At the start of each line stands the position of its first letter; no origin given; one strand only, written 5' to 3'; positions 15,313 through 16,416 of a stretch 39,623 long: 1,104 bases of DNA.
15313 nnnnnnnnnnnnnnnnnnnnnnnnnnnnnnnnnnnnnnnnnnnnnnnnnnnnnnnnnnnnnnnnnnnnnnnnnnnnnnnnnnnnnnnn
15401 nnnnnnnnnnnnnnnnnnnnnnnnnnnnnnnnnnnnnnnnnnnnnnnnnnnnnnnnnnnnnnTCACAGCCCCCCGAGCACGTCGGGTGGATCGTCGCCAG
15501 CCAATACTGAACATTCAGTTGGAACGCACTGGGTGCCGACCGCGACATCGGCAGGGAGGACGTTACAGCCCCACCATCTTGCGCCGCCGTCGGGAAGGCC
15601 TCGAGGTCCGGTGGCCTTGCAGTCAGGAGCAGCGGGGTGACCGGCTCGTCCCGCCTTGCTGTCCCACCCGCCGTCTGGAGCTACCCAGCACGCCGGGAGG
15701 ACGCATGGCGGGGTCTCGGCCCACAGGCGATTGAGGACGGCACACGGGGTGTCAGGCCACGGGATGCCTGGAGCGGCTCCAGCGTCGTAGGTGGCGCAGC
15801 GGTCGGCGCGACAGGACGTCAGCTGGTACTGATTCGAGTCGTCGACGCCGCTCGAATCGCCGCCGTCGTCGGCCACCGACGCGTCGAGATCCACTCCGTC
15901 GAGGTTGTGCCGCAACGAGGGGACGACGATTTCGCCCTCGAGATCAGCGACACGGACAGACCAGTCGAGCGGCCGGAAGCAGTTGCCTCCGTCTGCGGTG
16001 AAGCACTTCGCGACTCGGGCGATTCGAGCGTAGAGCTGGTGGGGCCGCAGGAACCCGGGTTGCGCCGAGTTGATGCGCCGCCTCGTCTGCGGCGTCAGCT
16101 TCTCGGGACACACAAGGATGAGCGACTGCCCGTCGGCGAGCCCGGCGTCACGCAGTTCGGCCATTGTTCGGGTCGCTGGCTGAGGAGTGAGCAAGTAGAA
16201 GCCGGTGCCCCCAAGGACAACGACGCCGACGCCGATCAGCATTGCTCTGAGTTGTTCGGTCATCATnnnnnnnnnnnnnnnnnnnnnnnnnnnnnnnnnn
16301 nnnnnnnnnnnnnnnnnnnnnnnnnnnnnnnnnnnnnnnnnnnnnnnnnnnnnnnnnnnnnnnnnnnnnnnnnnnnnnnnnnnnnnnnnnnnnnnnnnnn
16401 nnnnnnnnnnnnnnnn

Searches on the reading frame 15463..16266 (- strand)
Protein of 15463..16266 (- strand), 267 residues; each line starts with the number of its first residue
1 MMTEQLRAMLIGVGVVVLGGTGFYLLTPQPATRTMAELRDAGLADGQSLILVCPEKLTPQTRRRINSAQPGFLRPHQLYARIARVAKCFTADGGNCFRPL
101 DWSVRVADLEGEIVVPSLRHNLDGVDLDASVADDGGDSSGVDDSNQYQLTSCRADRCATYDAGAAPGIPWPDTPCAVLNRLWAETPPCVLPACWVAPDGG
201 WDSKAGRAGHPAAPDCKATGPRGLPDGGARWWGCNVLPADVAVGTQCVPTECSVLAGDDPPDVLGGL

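Call 7: search_protein_families(library=pfam, proteins=[window:15463-16266:-], max_evalue=0.1)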
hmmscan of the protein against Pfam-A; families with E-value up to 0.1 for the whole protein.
window:15463-16266:- (267 aa): 0 families

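Call 8: search_protein_families(library=phrogs, proteins=[window:15463-16266:-], max_evalue=0.1)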
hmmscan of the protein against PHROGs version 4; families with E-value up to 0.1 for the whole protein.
window:15463-16266:- (267 aa): 0 families

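Call 12: find_related_loci(query=window:15463-16266:-, collection=viral_contigs, flank=4000)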
Query window:15463-16266:- (267 aa) in viral_contigs; peptide patterns used: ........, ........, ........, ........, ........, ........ (x = any residue, [..] = any of these).
1 stretches matched a pattern; 1 encode a relative of the query (tblastn E <= 1e-3); 1 distinct loci.
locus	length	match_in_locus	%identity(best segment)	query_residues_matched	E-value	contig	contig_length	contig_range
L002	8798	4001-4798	93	2-267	3e-150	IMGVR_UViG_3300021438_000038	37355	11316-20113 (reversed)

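Call 13: find_homologous_proteins(query=window:15463-16266:-)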
Query window:15463-16266:- (267 aa): 78 proteins with E <= 0.001 among 5831 candidates.
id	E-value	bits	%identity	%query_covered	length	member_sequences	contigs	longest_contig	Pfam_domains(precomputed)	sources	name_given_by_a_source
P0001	1.1e-166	571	91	100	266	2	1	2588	-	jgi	jgi:hypothetical protein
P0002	5.8e-163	559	90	100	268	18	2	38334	-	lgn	-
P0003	2.3e-161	554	88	100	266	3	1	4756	-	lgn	-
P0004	1.1e-156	538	87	100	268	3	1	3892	-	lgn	-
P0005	9.6e-155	532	85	100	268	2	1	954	-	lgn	-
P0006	5.5e-154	530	85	99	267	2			-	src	-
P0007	7.6e-132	457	74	100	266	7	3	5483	-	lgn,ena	-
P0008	3.2e-116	406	70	100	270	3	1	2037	-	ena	-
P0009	7.9e-107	375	63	99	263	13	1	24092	-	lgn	-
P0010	2.4e-106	373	63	99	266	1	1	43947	-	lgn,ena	-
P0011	3.4e-105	369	65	96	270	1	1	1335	-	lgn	-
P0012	4.9e-105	369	62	99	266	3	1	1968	-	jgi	jgi:hypothetical protein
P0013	2.0e-102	360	62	100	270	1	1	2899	-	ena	-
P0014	2.3e-98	347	62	91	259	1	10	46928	-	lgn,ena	-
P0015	1.5e-97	344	60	96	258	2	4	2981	-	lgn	-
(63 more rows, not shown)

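Call 15: find_encoding_contigs(protein=P0002, flank=4000, max_places=4)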
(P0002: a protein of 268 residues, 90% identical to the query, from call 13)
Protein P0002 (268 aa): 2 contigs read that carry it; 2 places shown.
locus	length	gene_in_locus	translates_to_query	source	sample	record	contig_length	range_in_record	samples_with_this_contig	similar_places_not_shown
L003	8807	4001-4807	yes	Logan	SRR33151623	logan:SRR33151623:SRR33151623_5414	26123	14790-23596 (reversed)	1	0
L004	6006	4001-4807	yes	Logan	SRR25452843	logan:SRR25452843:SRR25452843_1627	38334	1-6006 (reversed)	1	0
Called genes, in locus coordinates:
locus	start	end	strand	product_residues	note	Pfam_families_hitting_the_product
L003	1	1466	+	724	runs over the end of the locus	-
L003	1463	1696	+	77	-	-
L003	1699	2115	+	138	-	-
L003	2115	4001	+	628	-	PF13385:Laminin_G_3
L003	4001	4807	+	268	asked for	-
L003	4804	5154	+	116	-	-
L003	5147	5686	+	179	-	PF01832:Glucosaminidase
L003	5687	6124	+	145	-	-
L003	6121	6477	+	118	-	PF02026:RyR, PF24792:DUF7701 (faint)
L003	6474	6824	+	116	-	-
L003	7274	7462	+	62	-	-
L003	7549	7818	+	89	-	-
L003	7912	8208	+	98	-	-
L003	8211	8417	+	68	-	-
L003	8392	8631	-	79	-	-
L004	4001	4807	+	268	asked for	-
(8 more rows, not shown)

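Call 16: find_encoding_contigs(protein=P0003, flank=4000, max_places=3)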
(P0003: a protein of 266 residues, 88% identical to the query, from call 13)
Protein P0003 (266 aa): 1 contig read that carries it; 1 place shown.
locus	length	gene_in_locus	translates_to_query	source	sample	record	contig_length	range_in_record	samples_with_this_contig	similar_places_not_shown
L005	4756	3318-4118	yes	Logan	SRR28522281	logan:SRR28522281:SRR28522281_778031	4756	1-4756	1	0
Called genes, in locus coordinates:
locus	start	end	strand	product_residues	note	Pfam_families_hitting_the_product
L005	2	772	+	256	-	?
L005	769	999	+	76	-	-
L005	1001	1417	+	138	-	-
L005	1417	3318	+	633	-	PF13385:Laminin_G_3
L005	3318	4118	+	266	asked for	-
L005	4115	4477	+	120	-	-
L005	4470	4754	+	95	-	?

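Call 22: find_encoding_contigs(protein=window:15463-16266:-, flank=5000, max_places=10)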
Protein window:15463-16266:- (267 aa): 5 contigs read that carry it; 3 places shown.
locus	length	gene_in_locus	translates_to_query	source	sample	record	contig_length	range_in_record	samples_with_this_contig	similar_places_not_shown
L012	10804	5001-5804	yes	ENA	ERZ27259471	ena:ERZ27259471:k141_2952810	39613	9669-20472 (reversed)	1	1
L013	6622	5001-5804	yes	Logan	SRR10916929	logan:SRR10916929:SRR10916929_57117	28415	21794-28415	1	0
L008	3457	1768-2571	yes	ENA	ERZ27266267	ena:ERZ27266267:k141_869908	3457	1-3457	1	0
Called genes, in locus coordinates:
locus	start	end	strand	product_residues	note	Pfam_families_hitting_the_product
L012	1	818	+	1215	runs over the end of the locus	-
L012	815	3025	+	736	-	-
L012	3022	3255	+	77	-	-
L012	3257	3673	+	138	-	-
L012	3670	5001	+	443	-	-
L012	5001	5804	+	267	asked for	-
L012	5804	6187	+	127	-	-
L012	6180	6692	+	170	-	PF01832:Glucosaminidase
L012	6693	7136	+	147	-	-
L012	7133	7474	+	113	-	-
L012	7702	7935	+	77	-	-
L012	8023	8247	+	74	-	-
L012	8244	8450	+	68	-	-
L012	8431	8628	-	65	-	-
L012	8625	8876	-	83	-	-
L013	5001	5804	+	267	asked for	-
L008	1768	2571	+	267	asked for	-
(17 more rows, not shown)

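Call 27: find_encoding_contigs(protein=P0001, flank=3000, max_places=2)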
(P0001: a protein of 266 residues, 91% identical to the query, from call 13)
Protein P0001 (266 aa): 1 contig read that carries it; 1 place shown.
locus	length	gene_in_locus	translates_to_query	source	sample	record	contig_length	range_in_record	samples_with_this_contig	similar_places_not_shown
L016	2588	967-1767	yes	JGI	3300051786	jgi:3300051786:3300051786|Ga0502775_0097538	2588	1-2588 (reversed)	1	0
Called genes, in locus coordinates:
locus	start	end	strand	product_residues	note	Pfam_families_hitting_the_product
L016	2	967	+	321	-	?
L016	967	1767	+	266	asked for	-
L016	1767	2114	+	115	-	-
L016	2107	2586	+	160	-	?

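Call 28: find_encoding_contigs(protein=P0004, flank=3000, max_places=2)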
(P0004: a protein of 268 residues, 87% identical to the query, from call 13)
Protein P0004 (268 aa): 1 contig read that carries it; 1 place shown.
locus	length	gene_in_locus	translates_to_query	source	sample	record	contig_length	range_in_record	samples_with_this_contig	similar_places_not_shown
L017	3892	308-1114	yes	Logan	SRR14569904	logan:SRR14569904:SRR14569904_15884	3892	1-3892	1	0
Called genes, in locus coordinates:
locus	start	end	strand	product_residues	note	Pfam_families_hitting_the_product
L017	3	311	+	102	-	?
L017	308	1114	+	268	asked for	-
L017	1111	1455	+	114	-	-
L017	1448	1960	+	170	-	PF01832:Glucosaminidase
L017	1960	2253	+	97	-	-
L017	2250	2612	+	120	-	-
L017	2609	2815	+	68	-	-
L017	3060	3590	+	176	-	-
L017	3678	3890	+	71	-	?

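Call 29: find_encoding_contigs(protein=P0007, flank=3000, max_places=3)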
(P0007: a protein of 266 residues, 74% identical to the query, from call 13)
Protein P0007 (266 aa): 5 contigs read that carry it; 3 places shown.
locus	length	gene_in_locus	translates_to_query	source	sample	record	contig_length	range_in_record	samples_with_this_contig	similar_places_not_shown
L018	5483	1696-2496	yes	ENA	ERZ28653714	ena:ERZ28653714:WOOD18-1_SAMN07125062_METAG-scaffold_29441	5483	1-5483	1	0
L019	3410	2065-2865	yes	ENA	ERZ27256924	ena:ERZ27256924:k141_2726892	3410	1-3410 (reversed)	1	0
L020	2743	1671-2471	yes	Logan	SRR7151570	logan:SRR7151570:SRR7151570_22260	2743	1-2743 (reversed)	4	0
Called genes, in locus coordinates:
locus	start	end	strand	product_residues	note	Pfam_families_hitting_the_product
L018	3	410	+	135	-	?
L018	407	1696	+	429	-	-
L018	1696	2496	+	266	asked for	-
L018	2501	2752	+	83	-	-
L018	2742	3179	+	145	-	-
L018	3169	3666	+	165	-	PF01832:Glucosaminidase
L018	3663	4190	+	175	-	-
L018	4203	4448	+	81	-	-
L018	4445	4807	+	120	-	-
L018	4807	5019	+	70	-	-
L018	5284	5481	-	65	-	?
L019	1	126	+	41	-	?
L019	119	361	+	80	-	-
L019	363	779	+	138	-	-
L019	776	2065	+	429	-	-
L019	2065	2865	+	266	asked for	-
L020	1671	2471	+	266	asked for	-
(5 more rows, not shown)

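Call 44: list_cluster_members(proteins=[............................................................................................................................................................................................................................, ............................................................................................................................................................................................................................, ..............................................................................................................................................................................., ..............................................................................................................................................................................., window:15463-16266:-, window:15080-15463:-])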
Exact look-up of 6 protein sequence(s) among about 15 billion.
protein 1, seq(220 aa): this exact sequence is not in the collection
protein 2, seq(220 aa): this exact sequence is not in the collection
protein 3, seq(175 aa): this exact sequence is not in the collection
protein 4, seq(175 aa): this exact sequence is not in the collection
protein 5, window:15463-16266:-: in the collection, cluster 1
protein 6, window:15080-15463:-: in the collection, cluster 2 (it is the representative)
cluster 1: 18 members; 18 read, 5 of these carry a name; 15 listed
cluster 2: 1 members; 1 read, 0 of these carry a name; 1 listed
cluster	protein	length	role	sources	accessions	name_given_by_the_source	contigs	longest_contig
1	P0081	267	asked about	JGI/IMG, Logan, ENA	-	-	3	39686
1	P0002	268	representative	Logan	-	-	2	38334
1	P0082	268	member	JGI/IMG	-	hypothetical protein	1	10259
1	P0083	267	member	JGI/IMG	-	hypothetical protein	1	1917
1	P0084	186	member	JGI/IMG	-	hypothetical protein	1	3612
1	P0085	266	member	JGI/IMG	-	hypothetical protein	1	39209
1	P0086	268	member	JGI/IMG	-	hypothetical protein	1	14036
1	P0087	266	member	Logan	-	-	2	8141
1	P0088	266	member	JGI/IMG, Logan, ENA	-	-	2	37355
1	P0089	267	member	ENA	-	-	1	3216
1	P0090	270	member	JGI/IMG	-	-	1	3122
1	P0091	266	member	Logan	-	-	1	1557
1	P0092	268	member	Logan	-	-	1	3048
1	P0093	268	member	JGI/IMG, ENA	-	-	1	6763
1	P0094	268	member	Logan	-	-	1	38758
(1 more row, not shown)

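Call 46: find_encoding_contigs(protein=P0089, flank=2500, max_places=2)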
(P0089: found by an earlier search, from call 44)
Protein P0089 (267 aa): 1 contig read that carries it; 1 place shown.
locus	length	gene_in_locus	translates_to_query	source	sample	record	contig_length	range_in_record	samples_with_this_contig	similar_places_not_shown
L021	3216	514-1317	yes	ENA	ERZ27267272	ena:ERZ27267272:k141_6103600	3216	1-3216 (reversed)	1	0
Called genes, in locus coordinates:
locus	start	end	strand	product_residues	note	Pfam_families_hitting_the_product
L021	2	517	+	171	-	?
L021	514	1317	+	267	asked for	-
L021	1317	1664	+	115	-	-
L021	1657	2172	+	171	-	PF01832:Glucosaminidase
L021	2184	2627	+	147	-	-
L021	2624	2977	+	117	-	-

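Call 47: find_encoding_contigs(protein=P0083, flank=2500, max_places=2)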
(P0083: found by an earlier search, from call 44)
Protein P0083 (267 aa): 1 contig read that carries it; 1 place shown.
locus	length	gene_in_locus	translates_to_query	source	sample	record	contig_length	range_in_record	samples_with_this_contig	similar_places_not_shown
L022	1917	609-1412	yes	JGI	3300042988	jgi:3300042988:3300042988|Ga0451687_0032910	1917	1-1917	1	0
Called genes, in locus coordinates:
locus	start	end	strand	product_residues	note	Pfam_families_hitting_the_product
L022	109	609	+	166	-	PF13385:Laminin_G_3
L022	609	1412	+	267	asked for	-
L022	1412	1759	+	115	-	-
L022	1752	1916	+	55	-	?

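Call 55: find_related_loci(query=A5, collection=genome_contigs, flank=3000)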
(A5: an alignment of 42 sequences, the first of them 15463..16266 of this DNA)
Query A5 (267 aa) in genome_contigs; peptide patterns used: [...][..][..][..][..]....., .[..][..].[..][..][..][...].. (x = any residue, [..] = any of these).
92 stretches matched a pattern; 4 encode a relative of the query (tblastn E <= 1e-3); 3 distinct loci.
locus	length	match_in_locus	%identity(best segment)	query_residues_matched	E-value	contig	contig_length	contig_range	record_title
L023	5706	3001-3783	50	1-266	5e-71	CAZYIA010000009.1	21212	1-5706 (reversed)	MAG TPA_asm: uncultured Candidatus Saccharibacteria bacterium isolate SRP263991_co5_231 genome assembly, contig: NODE_49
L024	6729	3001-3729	51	1-266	1e-76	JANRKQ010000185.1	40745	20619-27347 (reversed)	MAG: Myxococcaceae bacterium isolate bins.245 k141_246668, whole genome shotgun sequence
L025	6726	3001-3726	33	2-258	2e-35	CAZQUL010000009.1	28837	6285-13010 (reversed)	MAG TPA_asm: uncultured Gammaproteobacteria bacterium isolate SRP257259_co1_238 genome assembly, contig: NODE_1765_lengt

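Call 65: predict_structure(alignment_id=A5)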
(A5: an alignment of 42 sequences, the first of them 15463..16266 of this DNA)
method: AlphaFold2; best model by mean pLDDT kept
length: 267 residues; sequences in the alignment: 42
mean_pLDDT: 83.5   pTM: 0.81
mean pLDDT of the five models: 83.5, 83.0, 82.0, 78.2, 76.4
residues with pLDDT >= 90: 107; 70-90: 113; 50-70: 41; < 50: 6
segments of 3 or more residues with pLDDT < 50: none
pLDDT, mean of each block of 10 residues (from residue 1): 95 93 94 89 95 88 87 82 94 91 94 91 69 51 72 88 57 79 88 76 86 92 91 89 90 67 59
secondary structure, 60 per line:
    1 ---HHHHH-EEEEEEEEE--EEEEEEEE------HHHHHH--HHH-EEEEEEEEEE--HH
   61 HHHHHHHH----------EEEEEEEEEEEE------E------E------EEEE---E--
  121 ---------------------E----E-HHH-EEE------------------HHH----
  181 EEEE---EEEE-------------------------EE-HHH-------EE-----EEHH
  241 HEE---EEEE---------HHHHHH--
elements in order: H4-8 E10-18 E21-28 H35-40 E47-56 H59-68 E79-90 E111-114 E153-155 E181-184 E188-191 E247-250 H260-265

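Call 68: fold_search(model_id=the predicted structure, library=pdb)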
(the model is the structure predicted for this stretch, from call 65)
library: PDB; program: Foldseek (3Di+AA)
matches with E <= 10: 79; with E <= 0.001: 0
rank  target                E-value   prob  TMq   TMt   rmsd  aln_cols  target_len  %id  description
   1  4qzb_A                2.3e-01  0.08  0.15  0.12   9.4       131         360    8  Mouse Tdt in complex with a DSB substrate, C-T base pair (released 2015-06-10)
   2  4i2j                  3.3e-01  0.04  0.13  0.11   9.5       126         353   11  Binary complex of mouse TdT with dCTP (released 2013-07-24)
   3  6go4                  3.7e-01  0.07  0.16  0.13   8.7       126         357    9  TdT chimera (Loop1 of pol mu) - binary complex with ddCTP (released 2019-06-05)
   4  4iqv_A                5.1e-01  0.07  0.17  0.14   8.9       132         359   11  Tdt core in complex with inhibitor 6-[4-(3-fluorobenzoyl)-1H-pyrrol-2-yl]-2-hydroxy-4-oxohexa-2,5-dienoic acid and ssD (released 2013-09-04)
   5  4i2f_A                6.5e-01  0.06  0.17  0.14   9.1       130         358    8  Binary complex of mouse TdT with ssDNA (released 2013-07-24)
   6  4iqw_A                7.8e-01  0.05  0.16  0.13   9.4       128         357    8  Tdt core in complex with inhibitor (2Z,5E)-6-[4-(4-fluorobenzoyl)-1H-pyrrol-2-yl]-2-hydroxy-4-oxohexa-2,5-dienoic acid (released 2013-09-04)
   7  5d4b_B                7.8e-01  0.04  0.15  0.13   8.1       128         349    7  Structural Basis for a New Templated Activity by Terminal Deoxynucleotidyl Transferase: Implications for V(D)J Recombi (released 2016-07-27)
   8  4i27_A                8.9e-01  0.03  0.15  0.12   9.8       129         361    8  Ternary complex of mouse TdT with ssDNA and incoming nucleotide (released 2013-07-24)
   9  4i2a_A                1.0e+00  0.04  0.16  0.13   9.5       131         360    9  Binary complex of mouse TdT with ssDNA in absence of divalent transition metal ion (released 2013-07-24)
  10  6aec                  1.4e+00  0.04  0.13  0.11   8.3       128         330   10  Binary complex of human DNA Polymerase Mu with MnATP (released 2019-05-29)
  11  2qyg_A                1.6e+00  0.01  0.09  0.06  14.4        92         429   14  Crystal Structure of a RuBisCO-like Protein rlp2 from Rhodopseudomonas palustris (released 2007-09-11)
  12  4iqt                  1.6e+00  0.01  0.12  0.10  10.0       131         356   11  Tdt core in complex with inhibitor 6-[4-(3-fluorobenzoyl)-1H-pyrrol-2-yl]-2-hydroxy-4-oxohexa-2,5-dienoic acid (released 2013-09-04)
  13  4k4g_M                1.9e+00  0.04  0.15  0.13   9.5       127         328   14  Ternary crystal structures of human DNA POLYMERASE LAMBDA IN COMPLEX WITH DNA AND L-DCTP. (released 2014-07-16)
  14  6iph                  1.9e+00  0.03  0.13  0.12   8.2       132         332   10  Binary Complex of Human DNA Polymerase Mu with MndATP (released 2019-05-29)
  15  2bf3_B                2.1e+00  0.03  0.09  0.21   9.1        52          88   17  Crystal structure of a toluene 4-monooxygenase catalytic effector protein variant missing ten N-terminal residues (del (released 2005-05-19)
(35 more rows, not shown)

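Call 70: fold_search(model_id=the predicted structure, library=viral)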
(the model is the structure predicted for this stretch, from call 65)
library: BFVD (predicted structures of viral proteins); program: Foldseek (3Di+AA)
matches with E <= 10: 73; with E <= 0.001: 0
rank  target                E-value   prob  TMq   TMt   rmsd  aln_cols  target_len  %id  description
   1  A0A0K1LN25            7.3e-01  0.06  0.14  0.19   8.3       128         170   10  Uncharacterized protein [Caulobacter phage Seuss]
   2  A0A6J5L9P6            1.4e+00  0.08  0.09  0.23   3.2        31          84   22  Uncharacterized protein [uncultured Caudovirales phage]
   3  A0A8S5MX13            1.4e+00  0.02  0.10  0.14  12.7       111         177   11  Uncharacterized protein [Myoviridae sp. ct3wi9]
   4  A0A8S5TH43            1.5e+00  0.01  0.08  0.12  15.1       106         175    8  Uncharacterized protein [Myoviridae sp. ctIty1]
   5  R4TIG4                1.7e+00  0.01  0.10  0.14  22.2       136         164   11  (no name in the UniProt tables at hand)
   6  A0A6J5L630            2.0e+00  0.04  0.08  0.11   7.3        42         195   14  Uncharacterized protein [uncultured Caudovirales phage]
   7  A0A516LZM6            2.2e+00  0.02  0.11  0.25  11.8       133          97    8  (no name in the UniProt tables at hand)
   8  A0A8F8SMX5            2.2e+00  0.01  0.10  0.07  12.9       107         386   12  Coat protein [Statovirus F1]
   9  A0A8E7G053            2.4e+00  0.05  0.10  0.22  10.7        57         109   14  (no name in the UniProt tables at hand)
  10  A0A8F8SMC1            2.4e+00  0.02  0.11  0.10   9.3        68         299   12  (no name in the UniProt tables at hand)
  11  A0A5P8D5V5            2.7e+00  0.01  0.09  0.09  10.5       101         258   22  LAGLIDADG endonuclease [Gordonia phage Keitabear]
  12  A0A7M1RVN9            2.7e+00  0.01  0.07  0.09  15.3        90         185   14  Uncharacterized protein [uncultured phage cr118_1]
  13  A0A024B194            2.9e+00  0.02  0.12  0.10   9.0        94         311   12  Exopolyphosphatase [Bacillus phage Hakuna]
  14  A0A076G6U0            3.0e+00  0.02  0.12  0.10   7.8        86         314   12  Exopolyphosphatase [Bacillus phage Bobb]
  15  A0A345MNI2            3.4e+00  0.03  0.12  0.13   8.0        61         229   16  (no name in the UniProt tables at hand)
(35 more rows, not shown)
